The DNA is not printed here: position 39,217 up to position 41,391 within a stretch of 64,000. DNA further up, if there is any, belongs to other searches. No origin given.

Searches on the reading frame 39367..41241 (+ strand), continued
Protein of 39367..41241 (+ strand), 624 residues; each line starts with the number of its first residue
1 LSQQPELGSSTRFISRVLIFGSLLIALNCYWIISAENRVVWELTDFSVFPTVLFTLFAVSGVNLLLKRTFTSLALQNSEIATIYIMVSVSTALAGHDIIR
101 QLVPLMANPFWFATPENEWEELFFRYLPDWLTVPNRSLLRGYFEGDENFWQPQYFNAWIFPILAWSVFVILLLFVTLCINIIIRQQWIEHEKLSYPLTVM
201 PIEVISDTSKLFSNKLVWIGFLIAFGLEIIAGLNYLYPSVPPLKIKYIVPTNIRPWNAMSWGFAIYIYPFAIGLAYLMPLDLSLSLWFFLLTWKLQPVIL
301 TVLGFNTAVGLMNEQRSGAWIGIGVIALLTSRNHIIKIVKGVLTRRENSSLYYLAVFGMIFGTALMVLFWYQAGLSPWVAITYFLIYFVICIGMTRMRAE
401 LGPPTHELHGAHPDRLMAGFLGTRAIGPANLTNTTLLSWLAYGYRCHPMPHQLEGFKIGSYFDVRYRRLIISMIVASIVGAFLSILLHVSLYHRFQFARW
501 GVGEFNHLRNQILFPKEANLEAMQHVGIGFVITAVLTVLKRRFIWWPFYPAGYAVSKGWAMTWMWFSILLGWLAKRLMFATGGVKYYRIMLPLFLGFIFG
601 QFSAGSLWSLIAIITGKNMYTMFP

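Call 34: search_protein_families(library=pfam, proteins=[L084:15771-16943:-, L068:17350-18393:-, L068:8785-9588:-, L052:1147-1914:-, L051:5554-6510:-, L012:4225-5733:+, L085:5783-6952:+, L089:6882-7790:+, L079:7765-9912:+, L055:8121-9692:+], max_evalue=0.001)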
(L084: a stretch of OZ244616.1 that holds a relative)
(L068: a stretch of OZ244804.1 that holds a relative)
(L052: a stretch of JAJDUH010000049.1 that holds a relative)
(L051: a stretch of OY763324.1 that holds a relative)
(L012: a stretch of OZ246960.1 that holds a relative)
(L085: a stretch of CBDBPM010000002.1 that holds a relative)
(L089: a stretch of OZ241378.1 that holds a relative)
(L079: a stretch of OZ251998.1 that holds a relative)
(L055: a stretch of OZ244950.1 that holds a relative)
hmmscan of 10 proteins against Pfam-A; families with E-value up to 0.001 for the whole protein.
L084:15771-16943:- (390 aa): 2 families
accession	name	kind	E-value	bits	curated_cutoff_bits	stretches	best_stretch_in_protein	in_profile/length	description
PF00155.27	Aminotran_1_2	-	1.1e-67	229.3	19.7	1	33-383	1-361/361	Aminotransferase class I and II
PF01053.26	Cys_Met_Meta_PP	-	5.2e-06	25.7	27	1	106-208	80-176/381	Cys/Met metabolism PLP-dependent enzyme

L068:17350-18393:- (347 aa): 2 families
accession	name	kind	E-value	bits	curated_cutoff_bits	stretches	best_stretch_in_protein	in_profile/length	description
PF14870.12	PSII_BNR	-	6.1e-26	91.8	27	3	226-346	6-130/303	Photosynthesis system II assembly factor YCF48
PF15902.12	Sortilin-Vps10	-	2.2e-06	27.2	33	0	122-233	5-113/446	Sortilin, neurotensin receptor 3,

L068:8785-9588:- (267 aa): 1 family
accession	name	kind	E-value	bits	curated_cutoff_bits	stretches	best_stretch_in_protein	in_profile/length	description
PF01255.24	Prenyltransf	-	4.8e-76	255.6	27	1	39-266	1-219/219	Putative undecaprenyl diphosphate synthase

L052:1147-1914:- (255 aa): 1 family
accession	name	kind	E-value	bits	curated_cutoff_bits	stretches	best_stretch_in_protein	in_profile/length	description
PF01261.30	AP_endonuc_2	-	6.4e-33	114.9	31.1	1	13-252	2-247/249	Xylose isomerase-like TIM barrel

L051:5554-6510:- (318 aa): 7 families
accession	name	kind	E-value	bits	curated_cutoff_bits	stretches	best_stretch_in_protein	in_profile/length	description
PF03193.22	RsgA_GTPase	-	1.3e-55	188.3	30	1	75-254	1-174/174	RsgA GTPase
PF16745.11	RsgA_N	-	3e-11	43.3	27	1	10-72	2-54/54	RsgA N-terminal domain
PF01926.29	MMR_HSR1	-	9.7e-06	26.1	21.9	1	190-249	3-58/113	50S ribosome-binding GTPase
PF13191.12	AAA_16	-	0.00011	23.2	32.6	0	190-213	28-51/167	AAA ATPase domain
PF20703.3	nSTAND1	-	0.00024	21.3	27.1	1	177-211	23-59/379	Novel STAND NTPase 1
PF02463.25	SMC_N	-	0.00039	20.4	40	1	175-207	11-45/220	RecF/RecN/SMC N terminal domain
PF00005.33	ABC_tran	-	0.00094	20.2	25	0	185-222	10-50/137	ABC transporter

L012:4225-5733:+ (502 aa): 0 families

L085:5783-6952:+ (389 aa): 24 families
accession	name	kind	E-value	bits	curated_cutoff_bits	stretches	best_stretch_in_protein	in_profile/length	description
PF13414.12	TPR_11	-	4e-47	158.1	26.8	6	333-369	4-40/42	TPR repeat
PF13432.12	TPR_16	-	7.6e-43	145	32.7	6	294-357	2-65/65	Tetratricopeptide repeat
PF07719.23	TPR_2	-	8.4e-38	125.8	27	1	291-321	3-33/34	Tetratricopeptide repeat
PF13431.12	TPR_17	-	2.8e-35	118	24.4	2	194-222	2-30/34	Tetratricopeptide repeat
PF00515.34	TPR_1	-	3.7e-35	118.7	27.8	2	327-355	5-33/34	Tetratricopeptide repeat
PF13181.12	TPR_8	-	1.4e-30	103.2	25.7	1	103-136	2-34/34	Tetratricopeptide repeat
PF14559.12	TPR_19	-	2.9e-29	101.6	25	4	114-172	2-61/68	Tetratricopeptide repeat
PF13428.12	TPR_14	-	2.1e-25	87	23.5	1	103-144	2-42/44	Tetratricopeptide repeat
PF13424.12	TPR_12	-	4.6e-24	84.8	30.1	3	292-350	6-72/77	Tetratricopeptide repeat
PF13174.12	TPR_6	-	2.3e-20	72.2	26.3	0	295-321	6-32/33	Tetratricopeptide repeat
PF23914.1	TPR_CcmH_CycH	-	2.5e-20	73.4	42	2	244-355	39-153/158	Cytochrome c-type biogenesis protein H TPR domain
PF13371.12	TPR_9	-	8.1e-20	71.1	35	2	115-174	7-66/73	Tetratricopeptide repeat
PF12895.13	ANAPC3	-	6.7e-15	55.6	27.2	2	132-196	18-81/82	Anaphase-promoting complex, cyclosome, subunit 3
PF13176.12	TPR_7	-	3.3e-12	45.9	27.9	0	257-287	1-31/36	Tetratricopeptide repeat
PF25063.1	ARM_TT21_C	-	2e-11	44.6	35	1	172-357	22-198/209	Tetratricopeptide repeat protein 21 C-terminal ARM domain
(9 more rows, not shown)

L089:6882-7790:+ (302 aa): 1 family
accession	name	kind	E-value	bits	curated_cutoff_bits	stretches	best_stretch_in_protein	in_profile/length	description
PF03781.23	FGE-sulfatase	-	1.6e-61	208.7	23.3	1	60-294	4-255/255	Sulfatase-modifying factor enzyme 1-like domain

L079:7765-9912:+ (715 aa): 10 families
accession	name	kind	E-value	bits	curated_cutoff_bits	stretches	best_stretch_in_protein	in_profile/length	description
PF13517.12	FG-GAP_3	-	7.2e-56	187.1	26.9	6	129-190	1-61/61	FG-GAP-like repeat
PF00023.36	Ank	-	4.6e-29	99.3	21.1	3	591-621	2-32/33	Ankyrin repeat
PF12796.13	Ank_2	-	1.8e-28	99.3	27.3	2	635-710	7-79/90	Ankyrin repeats (3 copies)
PF13637.12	Ank_4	-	3.5e-28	97.5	22.7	3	636-678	8-50/50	Ankyrin repeats (many copies)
PF13857.12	Ank_5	-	8.7e-25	87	27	2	644-698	1-56/56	Ankyrin repeats (many copies)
PF07593.17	UnbV_ASPIC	-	5.9e-21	74.6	23.4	1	486-552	1-67/68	ASPIC and UnbV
PF13606.12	Ank_3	-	4e-14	51.6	22.3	1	591-619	2-30/30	Ankyrin repeat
PF24521.3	Ank_KRIT1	-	1.5e-06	28.4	80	1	592-702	19-129/149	KRIT1 ankyrin-repeats domain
PF01839.29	FG-GAP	-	2.2e-06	27.9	22.1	0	311-333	2-24/37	FG-GAP repeat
PF23745.1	ANK_LRRK2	-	2.7e-05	24.4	27.5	1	595-679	35-114/130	LRRK2 ANK repeat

L055:8121-9692:+ (523 aa): 8 families
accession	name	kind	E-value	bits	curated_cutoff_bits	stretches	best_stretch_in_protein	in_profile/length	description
PF07676.18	PD40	-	9.8e-47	156.4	20.9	5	341-375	3-38/38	WD40-like Beta Propeller Repeat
PF00930.27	DPPIV_N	-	4.3e-11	42.6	22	1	312-394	2-86/354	Dipeptidyl peptidase IV (DPP IV) N-terminal region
PF13860.13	FlgD_ig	-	3.3e-10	40.2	27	1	447-510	17-75/79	FlgD Ig-like domain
PF25174.1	Beta-prop_THOC3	-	2.6e-07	30.3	305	1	258-365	89-190/272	THOC3 beta-propeller domain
PF14583.12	Pectate_lyase22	-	1.2e-05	24.7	30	0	308-353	41-86/386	Oligogalacturonate lyase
PF18962.6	Por_Secre_tail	-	0.00024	21.8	27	0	435-521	2-75/75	Secretion system C-terminal sorting domain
PF23414.1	Beta-prop_EML_2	-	0.0006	19.7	90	0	263-387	45-162/266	Echinoderm microtubule-associated protein second beta-propeller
PF24797.1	Beta-prop_WDR35_TULP_N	-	0.00076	19.2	80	0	301-384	114-191/332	WDR35/TULP4 N-terminal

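Call 36: search_solved_structures(query=A2, max_evalue=10, show_alignments=2)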
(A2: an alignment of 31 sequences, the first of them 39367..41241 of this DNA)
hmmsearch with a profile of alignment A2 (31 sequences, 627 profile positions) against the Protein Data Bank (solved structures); distinct sequences matched with E-value up to 10: 0.

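Call 57: search_protein_representatives(alignment_id=A2)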
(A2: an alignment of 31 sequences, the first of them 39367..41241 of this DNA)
Query: 31 sequences, 627 profile positions. Proteins with E-value up to 0.001 (for the whole library): 6848; up to 1e-10: 4902; up to 1e-30: 2356. The best 150 are listed.
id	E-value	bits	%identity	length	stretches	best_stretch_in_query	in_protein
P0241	8.1e-235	797.8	-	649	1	5-627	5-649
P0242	2.5e-221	753.2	-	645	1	8-625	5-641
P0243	1.7e-220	750.4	-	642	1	9-626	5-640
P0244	7.9e-216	735.0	-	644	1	14-626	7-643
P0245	6.9e-214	728.6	-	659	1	12-626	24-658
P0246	2.7e-212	723.4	-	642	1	10-626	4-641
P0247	2.9e-212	723.3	-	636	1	7-624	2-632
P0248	2.9e-209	713.3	-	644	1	5-623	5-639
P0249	1.1e-207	708.1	-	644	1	6-626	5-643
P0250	1.2e-207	708.0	-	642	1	10-625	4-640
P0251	2.5e-203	693.7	-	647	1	7-626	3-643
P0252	4.2e-202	689.7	-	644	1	12-626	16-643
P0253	8.1e-197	672.2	-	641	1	9-627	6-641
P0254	1.8e-195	667.8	-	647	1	10-625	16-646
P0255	9.4e-194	662.1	-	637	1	17-627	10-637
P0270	1.6e-185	634.9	-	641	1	13-622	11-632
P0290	9.9e-174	596.0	-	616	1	17-626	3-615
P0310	3.9e-166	570.9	-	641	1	11-626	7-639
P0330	1.1e-158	546.2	-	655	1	13-625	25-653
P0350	1.4e-152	526.1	-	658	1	14-626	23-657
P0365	1.3e-147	509.7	-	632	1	17-620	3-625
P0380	2.9e-144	498.6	-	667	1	9-626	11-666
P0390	4.2e-140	484.9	-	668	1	14-627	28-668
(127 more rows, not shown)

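Call 58: list_cluster_members(proteins=[P0241, P0255, P0270, P0290, P0310, P0330, P0350, P0365, P0380, P0390])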
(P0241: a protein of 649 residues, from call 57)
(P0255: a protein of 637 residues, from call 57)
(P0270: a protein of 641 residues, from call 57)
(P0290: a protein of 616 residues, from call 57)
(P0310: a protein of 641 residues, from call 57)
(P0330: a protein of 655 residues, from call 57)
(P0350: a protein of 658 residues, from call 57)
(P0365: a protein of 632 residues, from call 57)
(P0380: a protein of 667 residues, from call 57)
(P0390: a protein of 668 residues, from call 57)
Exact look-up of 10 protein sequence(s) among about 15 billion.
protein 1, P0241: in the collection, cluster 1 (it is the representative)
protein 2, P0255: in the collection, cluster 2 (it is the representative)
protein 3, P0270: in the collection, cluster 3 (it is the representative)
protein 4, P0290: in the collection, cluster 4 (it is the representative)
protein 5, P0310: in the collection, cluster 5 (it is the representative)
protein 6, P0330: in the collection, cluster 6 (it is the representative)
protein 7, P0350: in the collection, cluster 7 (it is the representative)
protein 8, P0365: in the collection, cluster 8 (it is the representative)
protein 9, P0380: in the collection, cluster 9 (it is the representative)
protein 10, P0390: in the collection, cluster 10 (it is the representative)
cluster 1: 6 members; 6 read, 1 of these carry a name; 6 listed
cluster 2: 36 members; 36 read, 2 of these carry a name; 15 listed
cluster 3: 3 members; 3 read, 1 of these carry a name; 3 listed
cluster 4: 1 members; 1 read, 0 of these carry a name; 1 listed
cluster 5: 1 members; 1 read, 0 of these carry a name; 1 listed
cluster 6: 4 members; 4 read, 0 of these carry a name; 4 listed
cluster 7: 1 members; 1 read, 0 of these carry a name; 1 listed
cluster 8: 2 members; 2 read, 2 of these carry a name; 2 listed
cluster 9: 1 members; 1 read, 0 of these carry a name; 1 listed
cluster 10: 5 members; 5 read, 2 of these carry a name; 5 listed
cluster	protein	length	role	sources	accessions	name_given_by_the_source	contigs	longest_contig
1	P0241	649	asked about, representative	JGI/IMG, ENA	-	-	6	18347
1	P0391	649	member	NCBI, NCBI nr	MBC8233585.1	hypothetical protein H8E77_28895 [bacterium] | hypothetical protein [bacterium]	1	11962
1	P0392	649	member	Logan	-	-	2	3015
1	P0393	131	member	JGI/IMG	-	-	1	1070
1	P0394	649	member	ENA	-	-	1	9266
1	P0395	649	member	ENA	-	-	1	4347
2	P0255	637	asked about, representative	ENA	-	-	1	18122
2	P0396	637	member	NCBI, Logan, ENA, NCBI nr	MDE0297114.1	MAG: hypothetical protein OXN17_00605 [Candidatus Poribacteria bacterium] | hypothetical protein [Candidatus Poribacteria bacterium]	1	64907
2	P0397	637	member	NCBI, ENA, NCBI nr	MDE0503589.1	MAG: hypothetical protein OXI86_05870 [Candidatus Poribacteria bacterium] | hypothetical protein [Candidatus Poribacteria bacterium]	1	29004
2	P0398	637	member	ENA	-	-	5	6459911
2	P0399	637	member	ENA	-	-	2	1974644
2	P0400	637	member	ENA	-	-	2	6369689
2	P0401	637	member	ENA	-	-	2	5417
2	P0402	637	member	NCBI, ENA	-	-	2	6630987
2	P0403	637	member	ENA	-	-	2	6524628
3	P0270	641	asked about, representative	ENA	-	-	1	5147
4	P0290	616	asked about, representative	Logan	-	-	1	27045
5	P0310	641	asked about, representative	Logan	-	-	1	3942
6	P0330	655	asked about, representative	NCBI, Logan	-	-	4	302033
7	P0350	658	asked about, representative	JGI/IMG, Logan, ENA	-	-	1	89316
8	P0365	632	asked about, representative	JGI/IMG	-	hypothetical protein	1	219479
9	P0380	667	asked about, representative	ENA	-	-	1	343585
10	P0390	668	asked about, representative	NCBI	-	-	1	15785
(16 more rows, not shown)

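Call 75: search_protein_families(library=ncbifam, proteins=[window:39367-41241:+], max_evalue=1)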
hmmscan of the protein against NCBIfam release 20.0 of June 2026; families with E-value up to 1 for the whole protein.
window:39367-41241:+ (624 aa): 0 families

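Call 76: search_protein_families(library=pfam, proteins=[window:39367-41241:+], max_evalue=10)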
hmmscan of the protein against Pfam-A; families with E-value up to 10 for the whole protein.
window:39367-41241:+ (624 aa): 4 families
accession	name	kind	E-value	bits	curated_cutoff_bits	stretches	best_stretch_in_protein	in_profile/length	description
PF20581.3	DUF6785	-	4.6e-147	491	25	1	16-494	3-496/498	Family of unknown function (DUF6785)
PF20580.3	DUF6784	-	7.2e-30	103.6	26.4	1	525-623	3-100/101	Domain of unknown function (DUF6784)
PF06143.16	Baculo_11_kDa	-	0.022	14.8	28.4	1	157-195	35-73/84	Baculovirus 11 kDa family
PF19747.4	DUF6234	-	0.68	10.8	27.5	1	487-541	22-73/129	Family of unknown function (DUF6234)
